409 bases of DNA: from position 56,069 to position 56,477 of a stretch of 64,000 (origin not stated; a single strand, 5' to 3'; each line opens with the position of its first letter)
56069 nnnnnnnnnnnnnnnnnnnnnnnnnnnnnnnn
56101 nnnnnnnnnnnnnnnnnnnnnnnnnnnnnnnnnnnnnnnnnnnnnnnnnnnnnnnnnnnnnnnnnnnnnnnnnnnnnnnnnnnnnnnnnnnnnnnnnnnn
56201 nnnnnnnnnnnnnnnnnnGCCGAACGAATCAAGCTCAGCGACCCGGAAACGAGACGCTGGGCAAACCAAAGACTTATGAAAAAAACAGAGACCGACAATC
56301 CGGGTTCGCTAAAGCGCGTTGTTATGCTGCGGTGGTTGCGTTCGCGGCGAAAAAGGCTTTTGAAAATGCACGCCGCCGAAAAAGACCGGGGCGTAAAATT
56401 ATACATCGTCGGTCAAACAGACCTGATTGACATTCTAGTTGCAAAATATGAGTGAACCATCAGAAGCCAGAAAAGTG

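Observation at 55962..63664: Integron-like array of about 20 attC-like folded sites separating small phage genes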

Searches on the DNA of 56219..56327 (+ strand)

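Call 17: build_rna_model(alignment_id=A1, structure=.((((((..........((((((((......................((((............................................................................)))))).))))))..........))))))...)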
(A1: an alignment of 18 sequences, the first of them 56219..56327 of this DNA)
Model R1 built from alignment A1 (18 sequences, 159 columns); structure: as given.
model positions 110; base pairs 18; branch points 0; effective number of sequences 9.3; information 0.59 bits per position. Calibrated on 0.2 Mb of random sequence (short: E-values are rough).
structure used (alignment columns):
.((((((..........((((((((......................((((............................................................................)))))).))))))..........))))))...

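Call 18: search_with_rna_model(model_id=R1, source=window, max_evalue=1)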
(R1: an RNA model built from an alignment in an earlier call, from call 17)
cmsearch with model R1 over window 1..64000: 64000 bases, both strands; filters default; matches with E-value up to 1: 19.
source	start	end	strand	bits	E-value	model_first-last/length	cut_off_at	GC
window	61705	61814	+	96.6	1.9e-21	1-110/110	no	0.58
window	62024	62122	+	96.4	2.1e-21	1-110/110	no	0.62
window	60624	60732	+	95.8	2.9e-21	1-110/110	no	0.56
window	57992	58102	+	90.6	5.5e-20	1-110/110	no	0.56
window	56618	56728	+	84.3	1.8e-18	1-110/110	no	0.57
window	62891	62989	+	83.9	2.2e-18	1-110/110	no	0.68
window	56219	56327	+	77.9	6.3e-17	1-110/110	no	0.51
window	60932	61063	+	77.6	7.6e-17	1-110/110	no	0.51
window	57673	57781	+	76.9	1.1e-16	1-110/110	no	0.55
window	63217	63316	+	76.5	1.4e-16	1-110/110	no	0.6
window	63566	63664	+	74.7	3.7e-16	1-110/110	no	0.67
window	56965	57074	+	73.3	8.4e-16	1-110/110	no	0.51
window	60270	60377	+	72.8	1.1e-15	1-110/110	no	0.6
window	58694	58804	+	67.8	1.8e-14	1-110/110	no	0.59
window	58359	58485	+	63.6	1.8e-13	1-110/110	no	0.51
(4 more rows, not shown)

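Call 20: search_with_rna_model(model_id=R1, sources=[L001, L002, L003, L004, L005, L006, L007, L008, L009, L010, L011, L012, L013, L014, L015, L016, L017, L018, L019, L020, L021, L022, L023, L024, L025, L026], max_evalue=0.01)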
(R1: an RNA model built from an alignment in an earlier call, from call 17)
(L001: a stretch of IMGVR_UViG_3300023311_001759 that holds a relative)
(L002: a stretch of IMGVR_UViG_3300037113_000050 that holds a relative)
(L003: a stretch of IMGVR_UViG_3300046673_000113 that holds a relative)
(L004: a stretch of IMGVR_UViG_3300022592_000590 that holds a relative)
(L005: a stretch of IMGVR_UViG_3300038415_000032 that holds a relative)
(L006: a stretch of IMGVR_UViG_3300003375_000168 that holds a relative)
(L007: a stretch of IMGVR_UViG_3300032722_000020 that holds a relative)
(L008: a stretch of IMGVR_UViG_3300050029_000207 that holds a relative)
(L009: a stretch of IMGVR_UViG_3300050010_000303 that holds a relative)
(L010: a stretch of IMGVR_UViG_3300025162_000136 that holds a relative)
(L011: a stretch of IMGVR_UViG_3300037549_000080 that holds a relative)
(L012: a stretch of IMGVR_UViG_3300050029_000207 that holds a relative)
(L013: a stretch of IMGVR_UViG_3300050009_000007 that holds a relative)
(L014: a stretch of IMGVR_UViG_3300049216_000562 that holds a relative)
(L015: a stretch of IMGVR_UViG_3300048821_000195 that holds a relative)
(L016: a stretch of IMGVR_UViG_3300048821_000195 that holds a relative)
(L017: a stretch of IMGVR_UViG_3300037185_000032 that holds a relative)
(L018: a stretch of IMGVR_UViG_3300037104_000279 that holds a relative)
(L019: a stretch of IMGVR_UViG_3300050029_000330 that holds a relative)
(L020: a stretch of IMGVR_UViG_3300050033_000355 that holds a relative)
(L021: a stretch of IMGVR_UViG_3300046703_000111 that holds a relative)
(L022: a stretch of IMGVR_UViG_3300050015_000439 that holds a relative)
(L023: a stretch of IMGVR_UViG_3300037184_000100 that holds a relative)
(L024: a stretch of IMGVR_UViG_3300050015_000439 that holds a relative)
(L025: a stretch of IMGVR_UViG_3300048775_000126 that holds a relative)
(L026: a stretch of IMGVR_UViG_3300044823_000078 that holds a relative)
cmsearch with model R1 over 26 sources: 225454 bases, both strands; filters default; matches with E-value up to 0.01: 92.
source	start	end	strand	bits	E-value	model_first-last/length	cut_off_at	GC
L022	572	682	-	98.4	2.4e-21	1-110/110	no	0.58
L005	12284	12391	-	93.6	3.6e-20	1-110/110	no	0.57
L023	8485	8594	-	90.5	2e-19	1-110/110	no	0.59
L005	13713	13821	-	89.4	3.6e-19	1-110/110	no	0.56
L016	2080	2189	-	88.2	7.4e-19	1-110/110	no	0.57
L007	4849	4957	+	88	8.1e-19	1-110/110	no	0.59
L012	7951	8049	+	87.1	1.3e-18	1-110/110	no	0.63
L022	308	416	-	85.9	2.6e-18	1-110/110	no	0.56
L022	881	988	-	85.6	3.1e-18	1-110/110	no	0.53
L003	11872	11970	-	84.4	6e-18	1-110/110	no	0.64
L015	5332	5430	+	83.7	9e-18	1-110/110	no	0.6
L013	7250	7348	-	82.8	1.5e-17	1-110/110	no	0.59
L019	349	456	-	82.7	1.5e-17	1-110/110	no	0.57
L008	1826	1924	+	82.4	1.9e-17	1-110/110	no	0.63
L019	5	104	-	81.9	2.4e-17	1-110/110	no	0.58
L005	12698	12806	-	81.8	2.6e-17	1-110/110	no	0.54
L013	6454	6562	-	81.5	3e-17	1-110/110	no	0.57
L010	4605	4703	+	81.3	3.4e-17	1-110/110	no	0.62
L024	308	406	-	80.8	4.3e-17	1-110/110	no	0.65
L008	2185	2296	+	80.4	5.6e-17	1-110/110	no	0.55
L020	11227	11337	-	80.3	5.8e-17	1-110/110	no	0.49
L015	8406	8514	+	79.9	7.4e-17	1-110/110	no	0.56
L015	5687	5794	+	79.2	1.1e-16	1-110/110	no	0.56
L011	10748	10846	-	77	3.7e-16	1-110/110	no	0.64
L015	8758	8857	+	76.5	4.9e-16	1-110/110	no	0.64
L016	90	199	-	76.1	6.2e-16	1-110/110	no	0.56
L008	125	232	+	75.5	8.3e-16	1-110/110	no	0.54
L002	3268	3379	+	75.1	1.1e-15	1-110/110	no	0.53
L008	2596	2703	+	74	2e-15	1-110/110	no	0.5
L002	1150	1261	+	72.6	4.3e-15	1-110/110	no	0.54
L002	2289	2388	+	72.3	5.2e-15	1-110/110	no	0.63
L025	7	133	+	72.2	5.3e-15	1-110/110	no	0.5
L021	146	245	-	71.6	7.6e-15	1-110/110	no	0.6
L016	3727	3825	-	70.8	1.2e-14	1-110/110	no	0.66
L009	364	490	-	70.6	1.3e-14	1-110/110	no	0.5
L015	7636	7745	+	70.6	1.3e-14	1-110/110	no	0.55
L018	11353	11451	-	69.5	2.4e-14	1-110/110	no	0.61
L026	5022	5131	+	69.3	2.7e-14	1-110/110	no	0.54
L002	296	423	+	69.2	2.8e-14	1-110/110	no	0.5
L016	2831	2960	-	68.9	3.3e-14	1-110/110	no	0.52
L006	5713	5822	-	68.8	3.5e-14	1-110/110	no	0.6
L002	3000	3089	+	66.3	1.5e-13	1-110/110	no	0.61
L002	3866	3958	+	62.7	1.1e-12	1-110/110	no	0.55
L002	2590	2688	+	61.3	2.3e-12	1-110/110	no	0.65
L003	12199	12325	-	61.2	2.4e-12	1-110/110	no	0.52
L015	7191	7323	+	58.8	9.2e-12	1-110/110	no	0.53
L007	5504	5601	+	57.1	2.4e-11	1-110/110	no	0.61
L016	4261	4369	-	56.9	2.6e-11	1-110/110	no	0.55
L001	2068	2194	-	54.9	8.1e-11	1-110/110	no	0.54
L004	798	924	+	54.9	8.1e-11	1-110/110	no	0.54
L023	8132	8236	-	54.9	8.4e-11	1-110/110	no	0.55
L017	291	389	-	53.6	1.7e-10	1-110/110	no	0.62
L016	985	1077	-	52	4.1e-10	1-110/110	no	0.52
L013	3765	3893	-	51.6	5e-10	1-110/110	no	0.57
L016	1314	1430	-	51.6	5.2e-10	1-110/110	no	0.56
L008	900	999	+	50.9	7.6e-10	1-110/110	no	0.67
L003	6838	6966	-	50.7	8.6e-10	1-110/110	no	0.47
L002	3535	3641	+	50.2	1.1e-09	1-110/110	no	0.59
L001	2474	2595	-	49.6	1.5e-09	1-110/110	no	0.5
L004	397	518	+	49.6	1.5e-09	1-110/110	no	0.5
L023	7253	7357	-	49.2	1.9e-09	1-110/110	no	0.53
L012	2719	2843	+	49.1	2e-09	1-110/110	no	0.57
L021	546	634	-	48.3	3.2e-09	1-110/110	no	0.57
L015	6033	6164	+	48.2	3.4e-09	1-110/110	no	0.56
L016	3375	3485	-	46.4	9.2e-09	1-110/110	no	0.52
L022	1191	1300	-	46.4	9.2e-09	18-110/110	5'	0.57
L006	4448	4539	-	46.3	9.9e-09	1-110/110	no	0.55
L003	11613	11719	-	46.3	1e-08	1-110/110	no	0.51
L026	4295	4421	+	44.1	3.4e-08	1-110/110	no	0.53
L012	2386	2513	+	43.5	4.6e-08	1-110/110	no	0.59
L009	7033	7158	-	43.4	5.1e-08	1-110/110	no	0.46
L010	3982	4104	+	43.2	5.7e-08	1-110/110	no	0.59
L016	4989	5099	-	42.7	7.2e-08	1-110/110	no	0.59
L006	6904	6993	-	42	1.1e-07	1-110/110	no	0.59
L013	4322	4430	-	41.7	1.3e-07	1-110/110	no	0.59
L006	5014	5105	-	40.7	2.2e-07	1-110/110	no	0.61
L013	5325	5383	-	40.2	3e-07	1-110/110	no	0.54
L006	3992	4113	-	39.8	3.6e-07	1-110/110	no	0.66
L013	4044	4164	-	39.8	3.6e-07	1-110/110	no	0.51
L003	5990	6081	-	38.3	8.3e-07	1-110/110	no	0.61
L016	4050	4183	-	38.1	9.7e-07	1-110/110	no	0.54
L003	11339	11428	-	37.6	1.2e-06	1-110/110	no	0.51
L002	1941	2049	+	35.7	3.5e-06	1-110/110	no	0.54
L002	1607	1728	+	35.3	4.4e-06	1-110/110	no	0.55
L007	5233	5321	+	34.3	7.9e-06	1-110/110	no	0.66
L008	1328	1427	+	31.8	3.1e-05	1-110/110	no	0.61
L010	3659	3765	+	31.7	3.3e-05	1-110/110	no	0.62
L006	6341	6434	-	30.1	8e-05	1-110/110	no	0.62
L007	4307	4397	+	29.5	0.00011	1-110/110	no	0.57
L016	3116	3223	-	24.3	0.002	1-110/110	no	0.57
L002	1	33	+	23.7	0.0029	78-110/110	5'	0.55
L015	4710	4850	+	22.4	0.0058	1-110/110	no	0.47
